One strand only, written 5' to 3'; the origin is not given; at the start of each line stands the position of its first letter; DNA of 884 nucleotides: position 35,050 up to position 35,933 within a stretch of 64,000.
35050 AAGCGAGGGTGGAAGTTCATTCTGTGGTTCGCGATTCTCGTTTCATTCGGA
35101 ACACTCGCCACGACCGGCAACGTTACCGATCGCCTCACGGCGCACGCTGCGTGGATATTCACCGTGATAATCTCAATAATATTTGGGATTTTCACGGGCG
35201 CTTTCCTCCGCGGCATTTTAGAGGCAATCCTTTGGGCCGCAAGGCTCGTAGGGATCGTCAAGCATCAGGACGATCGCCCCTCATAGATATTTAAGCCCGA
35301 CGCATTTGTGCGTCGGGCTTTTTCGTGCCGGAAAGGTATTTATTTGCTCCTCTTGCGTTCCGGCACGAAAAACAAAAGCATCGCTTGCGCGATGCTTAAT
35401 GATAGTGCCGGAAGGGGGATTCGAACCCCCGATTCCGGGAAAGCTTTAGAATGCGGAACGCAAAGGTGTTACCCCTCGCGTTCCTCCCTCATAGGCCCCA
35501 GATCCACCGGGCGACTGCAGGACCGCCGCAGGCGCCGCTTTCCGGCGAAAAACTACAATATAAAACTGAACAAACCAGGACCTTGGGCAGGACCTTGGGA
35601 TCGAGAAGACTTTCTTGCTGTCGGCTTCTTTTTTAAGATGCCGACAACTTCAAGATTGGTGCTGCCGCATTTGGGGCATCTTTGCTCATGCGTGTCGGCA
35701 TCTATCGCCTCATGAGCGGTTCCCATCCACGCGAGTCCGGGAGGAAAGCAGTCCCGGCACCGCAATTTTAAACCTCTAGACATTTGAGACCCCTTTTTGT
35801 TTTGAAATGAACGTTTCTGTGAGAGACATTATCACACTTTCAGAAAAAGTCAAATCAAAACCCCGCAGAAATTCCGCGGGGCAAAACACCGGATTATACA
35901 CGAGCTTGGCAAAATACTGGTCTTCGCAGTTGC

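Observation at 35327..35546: Atypical tRNA-like element: perfect T-arm and acceptor, no canonical cloverleaf, duplicated acceptor segments, flanked by terminators on both sides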

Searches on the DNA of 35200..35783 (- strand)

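Call 4: search_rna_families(source=window, start=35200, end=35700, threshold=evalue, max_evalue=10, show_alignments=4)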
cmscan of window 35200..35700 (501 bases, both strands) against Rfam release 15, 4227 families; matches with E-value up to 10: 12.
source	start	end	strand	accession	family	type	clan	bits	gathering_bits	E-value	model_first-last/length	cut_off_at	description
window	35409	35449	+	RF04351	Plastid-psbl-rps4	Cis-reg;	-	25.5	68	0.0038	1-53/53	no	Plastid-psbl-rps4 3UTR RNA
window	35281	35326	+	RF02837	anti-hemB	Gene; sRNA;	-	19.9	49.5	0.029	1-81/81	no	Burkholderia RNA 7 (anti-hemB)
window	35293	35323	-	RF00116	C0465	Gene; sRNA;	-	18.3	40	1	43-72/78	no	C0465 RNA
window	35405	35438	+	RF04354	Plastid-ycf2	Cis-reg;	-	17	65.7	0.99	1-75/75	no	Plastid-ycf2 5UTR RNA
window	35200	35323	+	RF00512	Leu_leader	Cis-reg; leader;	-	16.3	50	0.98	9-148/148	5'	Leucine operon leader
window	35272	35326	+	RF02278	Betaproteobacteria_toxic_sRNA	Gene; sRNA;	-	16.1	50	1.2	1-64/64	no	Betaproteobacteria toxic small RNA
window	35339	35433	-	RF01773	rpsL_pseudo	Cis-reg; leader;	-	15.1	70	1.2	1-128/128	no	Pseudomonas rpsL leader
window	35252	35321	+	RF01393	isrJ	Gene; sRNA;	-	15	37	3.8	1-75/75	no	isrJ Hfq binding RNA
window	35407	35439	-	RF01684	mascRNA-menRNA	Gene;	-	14.6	42.5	4.5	1-56/56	no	MALAT1-associated small cytoplasmic RNA/MEN beta RNA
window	35293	35320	-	RF00506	Thr_leader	Cis-reg; leader;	-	13.5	55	8.4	85-111/118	no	Threonine operon leader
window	35355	35430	-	RF01850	beta_tmRNA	Gene;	CL00001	12.2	84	0.11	86-151/331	no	Betaproteobacteria transfer-messenger RNA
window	35414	35430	-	RF04321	tmRNA_permuted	Gene;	-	10.4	47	7.1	36-52/213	no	permuted transfer-messenger RNA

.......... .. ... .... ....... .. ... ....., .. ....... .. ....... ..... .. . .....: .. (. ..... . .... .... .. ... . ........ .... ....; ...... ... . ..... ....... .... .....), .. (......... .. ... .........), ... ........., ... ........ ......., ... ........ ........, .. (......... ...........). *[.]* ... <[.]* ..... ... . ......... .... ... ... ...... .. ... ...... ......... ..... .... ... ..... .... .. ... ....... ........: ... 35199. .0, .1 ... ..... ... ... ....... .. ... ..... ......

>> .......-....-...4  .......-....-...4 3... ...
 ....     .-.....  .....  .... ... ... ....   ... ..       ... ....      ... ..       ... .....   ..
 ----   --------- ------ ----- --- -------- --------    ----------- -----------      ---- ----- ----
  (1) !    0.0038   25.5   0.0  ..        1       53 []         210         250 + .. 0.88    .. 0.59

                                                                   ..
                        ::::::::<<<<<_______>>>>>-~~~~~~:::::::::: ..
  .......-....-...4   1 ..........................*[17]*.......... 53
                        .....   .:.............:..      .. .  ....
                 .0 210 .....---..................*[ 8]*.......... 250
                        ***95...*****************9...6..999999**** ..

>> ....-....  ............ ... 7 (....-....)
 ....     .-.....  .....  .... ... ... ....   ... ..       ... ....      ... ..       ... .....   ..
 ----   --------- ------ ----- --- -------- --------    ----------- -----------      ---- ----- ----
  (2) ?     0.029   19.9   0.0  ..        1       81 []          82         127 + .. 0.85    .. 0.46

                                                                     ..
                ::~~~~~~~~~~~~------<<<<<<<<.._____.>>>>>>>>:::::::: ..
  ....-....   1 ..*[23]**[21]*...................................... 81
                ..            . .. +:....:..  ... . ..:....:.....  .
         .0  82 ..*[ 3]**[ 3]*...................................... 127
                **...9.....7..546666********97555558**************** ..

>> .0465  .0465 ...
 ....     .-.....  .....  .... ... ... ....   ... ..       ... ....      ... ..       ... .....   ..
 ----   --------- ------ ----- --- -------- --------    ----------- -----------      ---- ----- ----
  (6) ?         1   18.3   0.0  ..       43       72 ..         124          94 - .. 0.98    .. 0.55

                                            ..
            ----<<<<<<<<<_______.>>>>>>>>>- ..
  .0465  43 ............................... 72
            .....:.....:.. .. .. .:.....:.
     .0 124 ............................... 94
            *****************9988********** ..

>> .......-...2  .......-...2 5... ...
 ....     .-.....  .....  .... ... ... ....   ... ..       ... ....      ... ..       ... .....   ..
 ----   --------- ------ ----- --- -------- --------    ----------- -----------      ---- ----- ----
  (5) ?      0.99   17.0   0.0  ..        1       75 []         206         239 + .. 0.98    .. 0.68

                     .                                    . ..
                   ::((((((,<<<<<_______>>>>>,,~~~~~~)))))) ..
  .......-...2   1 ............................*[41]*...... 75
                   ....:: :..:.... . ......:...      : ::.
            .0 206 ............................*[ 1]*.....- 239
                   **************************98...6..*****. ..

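Call 36: search_rna_families(source=L010, start=8650, end=8950, threshold=evalue, max_evalue=10, show_alignments=3)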
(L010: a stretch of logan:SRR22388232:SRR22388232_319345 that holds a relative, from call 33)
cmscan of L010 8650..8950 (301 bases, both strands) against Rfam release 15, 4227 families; matches with E-value up to 10: 18.
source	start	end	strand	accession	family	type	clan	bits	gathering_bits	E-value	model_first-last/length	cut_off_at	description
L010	8871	8914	+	RF04076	mir-H11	Gene; miRNA;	-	30.6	70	0.00066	1-72/72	no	mir-H11 microRNA precursor family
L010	8865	8941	-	RF02366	Yfr19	Gene; sRNA;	-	28.9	70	0.015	1-82/82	no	Cyanobacterial functional RNA 19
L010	8865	8950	-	RF00557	L10_leader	Cis-reg; leader;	-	21.5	44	0.15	75-138/138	5'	Ribosomal protein L10 leader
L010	8833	8917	+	RF04312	trpB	Cis-reg;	-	21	59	1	1-107/107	no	trpB ncRNA motif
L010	8868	8950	-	RF04312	trpB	Cis-reg;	-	19.2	59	2.3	27-107/107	5'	trpB ncRNA motif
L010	8869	8915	-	RF03583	MIR781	Gene; miRNA;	-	18.6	88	0.61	1-94/94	no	MIR781 microRNA precursor family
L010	8715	8745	-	RF01369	CRISPR-DR56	Gene; CRISPR;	-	18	35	0.55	1-37/37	no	CRISPR RNA direct repeat element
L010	8661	8722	-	RF00736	mir-320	Gene; miRNA;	-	17.1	55.5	0.24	1-76/76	no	mir-320 microRNA precursor family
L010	8851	8910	+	RF02901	AaHKsRNA41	Gene; sRNA;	-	16.7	97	0.1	1-187/187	no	Aggregatibacter sRNA 41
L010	8789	8861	+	RF00005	tRNA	Gene; tRNA;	CL00001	15.8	29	1.3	1-71/71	no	tRNA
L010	8853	8931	-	RF01625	ceN28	Gene; snRNA; snoRNA; CD-box;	-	14.4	70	2.7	1-88/88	no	Caenorhabditis snoRNA ceN28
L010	8788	8919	+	RF02621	BSnc120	Gene; sRNA;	-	14.2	114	2.8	1-88/88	no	Brucella sRNA 120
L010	8874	8915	-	RF00161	nos_TCE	Cis-reg;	-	13.7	60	5.8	1-64/64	no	Nanos 3' UTR translation control element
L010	8675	8714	+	RF01011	mir-605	Gene; miRNA;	-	13.4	98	9.1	1-82/82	no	mir-605 microRNA precursor family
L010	8652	8735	-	RF00516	ylbH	Cis-reg; leader;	-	12.6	50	2.3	1-122/122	no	ylbH leader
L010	8819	8858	-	RF04351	Plastid-psbl-rps4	Cis-reg;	-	12.3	68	8.6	1-53/53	no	Plastid-psbl-rps4 3UTR RNA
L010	8866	8919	+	RF01926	mir-981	Gene; miRNA;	-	11.7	51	3.4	1-86/86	no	mir-981 microRNA precursor family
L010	8846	8950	+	RF01253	snR46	Gene; snRNA; snoRNA; HACA-box;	CL00021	11.4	43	8.3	1-144/197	3'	Small nucleolar RNA snR46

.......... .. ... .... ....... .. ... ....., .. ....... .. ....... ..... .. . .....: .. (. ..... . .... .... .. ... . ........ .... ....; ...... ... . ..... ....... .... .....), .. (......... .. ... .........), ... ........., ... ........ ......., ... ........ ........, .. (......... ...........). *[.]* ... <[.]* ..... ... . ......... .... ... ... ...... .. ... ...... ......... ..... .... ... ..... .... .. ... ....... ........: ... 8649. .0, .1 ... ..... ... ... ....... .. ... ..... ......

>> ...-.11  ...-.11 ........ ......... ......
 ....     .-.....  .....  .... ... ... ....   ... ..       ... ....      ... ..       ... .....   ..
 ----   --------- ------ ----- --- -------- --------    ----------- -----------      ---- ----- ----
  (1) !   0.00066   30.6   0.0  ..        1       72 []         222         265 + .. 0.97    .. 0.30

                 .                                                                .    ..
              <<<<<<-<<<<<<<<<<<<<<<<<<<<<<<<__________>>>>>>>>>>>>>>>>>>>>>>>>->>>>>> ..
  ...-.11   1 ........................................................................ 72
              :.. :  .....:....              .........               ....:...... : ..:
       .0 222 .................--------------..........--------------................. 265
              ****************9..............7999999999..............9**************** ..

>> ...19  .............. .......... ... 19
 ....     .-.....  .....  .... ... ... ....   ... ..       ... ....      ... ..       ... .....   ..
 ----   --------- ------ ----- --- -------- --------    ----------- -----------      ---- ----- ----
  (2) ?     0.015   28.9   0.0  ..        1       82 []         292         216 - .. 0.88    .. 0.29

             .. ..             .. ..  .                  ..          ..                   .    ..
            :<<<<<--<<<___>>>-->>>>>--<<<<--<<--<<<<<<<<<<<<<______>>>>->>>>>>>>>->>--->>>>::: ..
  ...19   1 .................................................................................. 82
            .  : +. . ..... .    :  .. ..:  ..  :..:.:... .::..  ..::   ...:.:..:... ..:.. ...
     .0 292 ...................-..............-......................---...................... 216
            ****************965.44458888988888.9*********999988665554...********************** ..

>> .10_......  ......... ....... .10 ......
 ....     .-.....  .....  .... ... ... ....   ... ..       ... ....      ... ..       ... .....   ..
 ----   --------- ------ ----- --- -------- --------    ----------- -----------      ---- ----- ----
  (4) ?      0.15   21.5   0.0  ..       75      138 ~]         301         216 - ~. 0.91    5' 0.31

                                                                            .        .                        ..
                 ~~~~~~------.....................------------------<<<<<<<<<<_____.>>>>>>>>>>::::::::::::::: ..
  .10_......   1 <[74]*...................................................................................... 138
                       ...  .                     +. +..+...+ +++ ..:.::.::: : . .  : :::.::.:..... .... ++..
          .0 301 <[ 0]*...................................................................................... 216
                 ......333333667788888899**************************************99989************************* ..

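Call 62: search_dna_similar(query=window:35400-35552:-, collection=phages, mode=distant, max_evalue=1, max_rows=10)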
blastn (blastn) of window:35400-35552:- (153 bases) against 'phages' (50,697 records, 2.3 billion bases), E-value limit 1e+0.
Records with a match: 18; places in all: 18; records where one place covers at least 80% of the query: 0.
Best place of each record, by identity: >=99% 2; 95-99% 3; 90-95% 9; 80-90% 4.
By first word of the organism name: Synechococcus 5; Rhizobium 3; Cronobacter 2; Microbacterium 2; uncultured 2; Erwinia 1; Salmonella 1; Bacteriophage 1; Xanthomonas 1.
By host as written in the record: - 3; Sinorhizobium americanum X2_28B 2; Synechococcus sp. 2; Synechococcus sp. MW02 2; Cronobacter sakazakii 2; Erwinia tracheiphila BHKY 1; Sinorhizobium americanum X3_15 1; Synechococcus sp. CRE1902 1; and 4 more.
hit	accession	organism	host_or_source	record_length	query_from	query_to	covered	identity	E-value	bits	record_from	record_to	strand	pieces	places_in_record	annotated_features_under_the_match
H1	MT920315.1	Erwinia phage FBB1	Erwinia tracheiphila BHKY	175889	113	143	20%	87.1%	5e-1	39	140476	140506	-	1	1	tRNA-Gln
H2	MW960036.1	Rhizobium phage RHph_X2_28B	Sinorhizobium americanum X2_28B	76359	121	151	20%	87.1%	5e-1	39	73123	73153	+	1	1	tRNA-Thr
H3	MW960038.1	Rhizobium phage RHph_X3_15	Sinorhizobium americanum X3_15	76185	121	151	20%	87.1%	5e-1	39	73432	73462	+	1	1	tRNA-Thr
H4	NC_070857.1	Rhizobium phage RHph_X2_28B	Sinorhizobium americanum X2_28B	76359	121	151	20%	87.1%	5e-1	39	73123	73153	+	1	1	tRNA-Thr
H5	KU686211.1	Synechococcus phage S-WAM2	Synechococcus sp.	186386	121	150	20%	90.0%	1e-1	42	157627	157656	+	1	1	tRNA-Val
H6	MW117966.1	Synechococcus phage S-H9-1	Synechococcus sp. MW02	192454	121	150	20%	90.0%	1e-1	42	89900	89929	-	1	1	tRNA-Val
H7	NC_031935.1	Synechococcus phage S-WAM2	Synechococcus sp.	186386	121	150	20%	90.0%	1e-1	42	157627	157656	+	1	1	tRNA-Val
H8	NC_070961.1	Synechococcus phage S-H9-1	Synechococcus sp. MW02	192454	121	150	20%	90.0%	1e-1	42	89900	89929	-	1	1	tRNA-Val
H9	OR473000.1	Synechococcus phage S-CREM2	Synechococcus sp. CRE1902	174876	121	149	19%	93.1%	1e-2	45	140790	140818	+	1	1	tRNA-Val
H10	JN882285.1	Cronobacter phage vB_CsaM_GAP32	Cronobacter sakazakii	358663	121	146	17%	92.3%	5e-1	39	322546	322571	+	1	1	tRNA-Cys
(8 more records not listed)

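Call 83: search_dna_similar(query=L010:8756-8865:+, collection=phages, mode=distant, max_evalue=10, max_rows=25)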
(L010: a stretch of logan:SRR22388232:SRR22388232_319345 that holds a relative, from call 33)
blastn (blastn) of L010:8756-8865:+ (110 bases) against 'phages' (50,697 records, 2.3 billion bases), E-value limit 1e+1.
Records with a match: 145; places in all: 145; records where one place covers at least 80% of the query: 0.
Best place of each record, by identity: >=99% 1; 95-99% 9; 90-95% 83; 80-90% 18; 60-80% 34.
By first word of the organism name: Pseudomonas 41; Bacillus 24; Caulobacter 23; Vibrio 18; Mycobacterium 12; Streptomyces 11; Erwinia 4; Providencia 2; Bacteriophage 2; Bertelyvirus 2; and 6 more.
By host as written in the record: - 28; Mycobacterium smegmatis mc2 155 11; Caulobacter vibrioides CB15 10; Pseudomonas aeruginosa 8; Bacillus subtilis BEST7003 8; Bacillus subtilis 6; Caulobacter crescentus NA1000 6; Streptomyces lividans JI 1326 6; and 34 more.
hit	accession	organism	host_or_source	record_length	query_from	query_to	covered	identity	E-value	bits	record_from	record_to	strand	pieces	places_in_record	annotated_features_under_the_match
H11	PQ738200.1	Pseudomonas phage phita81A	Pseudomonas aeruginosa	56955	53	105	48%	77.4%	2e-2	43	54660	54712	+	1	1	tRNA-Thr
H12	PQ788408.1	Pseudomonas phage VB_EV13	Pseudomonas aeruginosa Tclvp1-3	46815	53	105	48%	77.4%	2e-2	43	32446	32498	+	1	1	none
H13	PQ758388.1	Pseudomonas phage 5371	Pseudomonas aeruginosa 147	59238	53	105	48%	77.4%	2e-2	43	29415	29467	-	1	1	tRNA-Thr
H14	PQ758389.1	Pseudomonas phage 5399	Pseudomonas aeruginosa 147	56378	53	105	48%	77.4%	2e-2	43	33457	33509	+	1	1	tRNA-Thr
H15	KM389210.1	Pseudomonas phage DO4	-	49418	53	105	48%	77.4%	2e-2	43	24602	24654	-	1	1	record has no annotation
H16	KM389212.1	Pseudomonas phage JBD88b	-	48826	53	105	48%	77.4%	2e-2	43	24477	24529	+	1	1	record has no annotation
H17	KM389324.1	Pseudomonas phage F_ET2439sp/ET602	-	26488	53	105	48%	77.4%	2e-2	43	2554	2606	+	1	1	record has no annotation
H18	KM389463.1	Pseudomonas phage JBD94b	-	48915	53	105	48%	77.4%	2e-2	43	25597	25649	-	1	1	record has no annotation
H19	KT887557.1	Pseudomonas phage phi1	Pseudomonas aeruginosa WH-SGI-V-07651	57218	53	105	48%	77.4%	2e-2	43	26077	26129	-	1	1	none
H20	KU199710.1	Pseudomonas phage JBD44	Pseudomonas aeruginosa PA14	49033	53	105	48%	77.4%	2e-2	43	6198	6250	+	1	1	none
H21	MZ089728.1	Pseudomonas phage PSA04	wastewater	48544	53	105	48%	77.4%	2e-2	43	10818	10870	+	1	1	tRNA-Thr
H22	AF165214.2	Pseudomonas phage D3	Pseudomonas aeruginosa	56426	53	105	48%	77.4%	2e-2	43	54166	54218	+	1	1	tRNA-Thr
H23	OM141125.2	Pseudomonas phage PP9W2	Pseudomonas aeruginosa P9W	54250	53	105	48%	77.4%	2e-2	43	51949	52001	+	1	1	tRNA-Thr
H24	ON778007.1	Pseudomonas phage vB_Pae_LC3I3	Pseudomonas aeruginosa PA14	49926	53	105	48%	77.4%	2e-2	43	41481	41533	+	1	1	none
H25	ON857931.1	Pseudomonas phage vB_PaeP_FBPa19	Pseudomonas sp.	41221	53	105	48%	77.4%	2e-2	43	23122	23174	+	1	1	tRNA-Thr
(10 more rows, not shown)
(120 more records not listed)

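Call 84: get_annotated_region(hit=H22, flank=60)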
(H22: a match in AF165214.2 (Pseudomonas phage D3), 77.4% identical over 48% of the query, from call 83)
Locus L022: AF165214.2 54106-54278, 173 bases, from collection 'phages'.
description: Pseudomonas phage D3, complete genome.
organism: Pseudomonas phage D3 (NCBI taxid 2932880)
taxonomy: Viruses; Duplodnaviria; Heunggongvirae; Uroviricota; Caudoviricetes; Detrevirus; Detrevirus D3
host: Pseudomonas aeruginosa; source: -; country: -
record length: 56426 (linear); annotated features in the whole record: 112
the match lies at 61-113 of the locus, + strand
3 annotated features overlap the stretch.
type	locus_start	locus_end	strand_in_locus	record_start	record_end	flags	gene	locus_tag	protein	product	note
tRNA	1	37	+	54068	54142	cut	-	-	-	tRNA-Asn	codon recognized: AAC; similar to mycobacteriophages L5 INSD accession Z18946 and D29 INSD accession AF022214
tRNA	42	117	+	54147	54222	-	-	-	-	tRNA-Thr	codon recognized: ACA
CDS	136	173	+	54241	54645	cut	orf89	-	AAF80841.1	conserved hypothetical protein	gpOrf89; similar to YP_002440131.1 hypothetical protein PLES_25311 in Pseudomonas aeruginosa LESB58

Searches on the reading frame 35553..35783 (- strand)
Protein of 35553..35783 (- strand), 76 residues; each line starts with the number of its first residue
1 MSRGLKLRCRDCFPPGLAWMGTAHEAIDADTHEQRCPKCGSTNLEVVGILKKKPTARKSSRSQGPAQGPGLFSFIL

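Call 16: find_encoding_contigs(protein=window:35553-35783:-, flank=3000, max_places=10)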
Protein window:35553-35783:- (76 aa): 1 contig read that carries it; 1 place shown.
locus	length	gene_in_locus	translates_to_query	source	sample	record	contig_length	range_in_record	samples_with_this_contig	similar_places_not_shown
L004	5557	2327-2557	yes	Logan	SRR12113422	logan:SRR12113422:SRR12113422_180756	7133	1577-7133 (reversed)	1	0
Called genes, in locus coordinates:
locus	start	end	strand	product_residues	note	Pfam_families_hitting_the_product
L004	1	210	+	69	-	?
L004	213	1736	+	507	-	-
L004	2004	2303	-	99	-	-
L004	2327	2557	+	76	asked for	-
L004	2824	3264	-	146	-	-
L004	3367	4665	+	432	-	PF01541:GIY-YIG (weak), PF27096:UvrC_M, PF02151:UVR (weak), PF08459:UvrC_RNaseH_dom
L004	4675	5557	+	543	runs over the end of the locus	PF01565:FAD_binding_4, PF02913:FAD-oxidase_C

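Call 17: search_protein_families(library=pfam, proteins=[window:35553-35783:-], max_evalue=0.01)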
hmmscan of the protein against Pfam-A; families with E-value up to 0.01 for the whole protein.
window:35553-35783:- (76 aa): 1 family
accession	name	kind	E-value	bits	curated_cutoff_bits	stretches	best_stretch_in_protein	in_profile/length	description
PF23451.1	Zn_ribbon_PaaD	-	0.0067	16.5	27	0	28-46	9-27/53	PaaD zinc beta ribbon domain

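Call 32: find_homologous_proteins(query=window:35553-35783:-, max_evalue=0.001)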
Query window:35553-35783:- (76 aa): 2 proteins with E <= 0.001 among 2 candidates.
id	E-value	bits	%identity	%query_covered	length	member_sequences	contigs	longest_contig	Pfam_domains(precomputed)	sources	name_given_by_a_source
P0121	4.8e-46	172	100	100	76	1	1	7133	-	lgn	-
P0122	2.0e-22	96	60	97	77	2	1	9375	-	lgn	-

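Call 33: find_encoding_contigs(protein=P0122, flank=10000, max_places=5)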
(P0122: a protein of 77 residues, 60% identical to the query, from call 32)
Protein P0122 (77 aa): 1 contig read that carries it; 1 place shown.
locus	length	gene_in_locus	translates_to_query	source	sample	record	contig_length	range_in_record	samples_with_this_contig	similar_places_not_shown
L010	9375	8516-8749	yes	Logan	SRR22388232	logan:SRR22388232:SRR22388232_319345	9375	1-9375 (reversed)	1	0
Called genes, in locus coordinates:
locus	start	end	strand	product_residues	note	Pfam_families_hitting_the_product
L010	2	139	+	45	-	?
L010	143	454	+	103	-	PF05973:Gp49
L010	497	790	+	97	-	PF13443:HTH_26 (faint), PF12844:HTH_19 (weak), PF01381:HTH_3, PF13560:HTH_31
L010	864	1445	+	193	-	PF13473:Cupredoxin_1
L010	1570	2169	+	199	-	PF05635:23S_rRNA_IVP (faint)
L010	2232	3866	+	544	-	-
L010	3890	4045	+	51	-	-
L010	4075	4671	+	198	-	-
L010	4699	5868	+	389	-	-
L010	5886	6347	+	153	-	-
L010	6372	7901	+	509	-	-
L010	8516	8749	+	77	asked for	-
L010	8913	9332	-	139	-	-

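Call 87: search_protein_families(library=ncbifam, proteins=[window:35553-35783:-], max_evalue=0.05)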
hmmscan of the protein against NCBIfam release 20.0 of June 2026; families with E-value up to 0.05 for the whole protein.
window:35553-35783:- (76 aa): 4 families
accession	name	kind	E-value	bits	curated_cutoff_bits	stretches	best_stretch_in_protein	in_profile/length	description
NF033497.1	rubre_like_arch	subfamily_domain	0.017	14.8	32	1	28-41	11-24/34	rubrerythrin-like domain-containing protein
TIGR02605.1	CxxC_CxxC_SSSS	subfamily_domain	0.025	14.6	31.3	1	30-47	23-40/52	FmdB family zinc ribbon protein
NF009046.0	PRK12380.1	subfamily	0.031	14.6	113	1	13-46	66-99/113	hydrogenase/urease nickel incorporation protein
NF047912.1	ECs_2282_CxxC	subfamily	0.041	13.8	37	0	35-46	4-15/60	ECs_2282 family putative zinc-binding protein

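Call 88: search_protein_families(library=phrogs, proteins=[window:35553-35783:-], max_evalue=0.05)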
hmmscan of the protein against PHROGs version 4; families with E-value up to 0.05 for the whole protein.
window:35553-35783:- (76 aa): 3 families
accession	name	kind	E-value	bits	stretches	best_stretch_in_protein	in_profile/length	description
phrog_3845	-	unknown function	0.015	16.2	1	31-54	152-172/216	-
phrog_6837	-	unknown function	0.025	15.8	1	26-59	63-96/134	-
phrog_2546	-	unknown function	0.036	15.3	1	26-46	115-135/180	-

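Call 89: search_protein_families(library=padloc, proteins=[window:35553-35783:-], max_evalue=0.05)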
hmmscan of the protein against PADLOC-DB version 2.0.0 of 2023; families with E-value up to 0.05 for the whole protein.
window:35553-35783:- (76 aa): 0 families

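Call 96: search_protein_representatives(alignment_id=A5)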
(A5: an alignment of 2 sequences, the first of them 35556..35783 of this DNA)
Query: 2 sequences, 77 profile positions. Proteins with E-value up to 0.001 (for the whole library): 4; up to 1e-10: 2; up to 1e-30: 1. The best 4 are listed.
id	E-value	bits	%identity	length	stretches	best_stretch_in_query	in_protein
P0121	1.9e-44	165.8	-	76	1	1-77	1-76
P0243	3.4e-11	59.2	-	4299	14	36-66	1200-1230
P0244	1.4e-04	38.1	-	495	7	42-70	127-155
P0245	5.0e-04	36.3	-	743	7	31-50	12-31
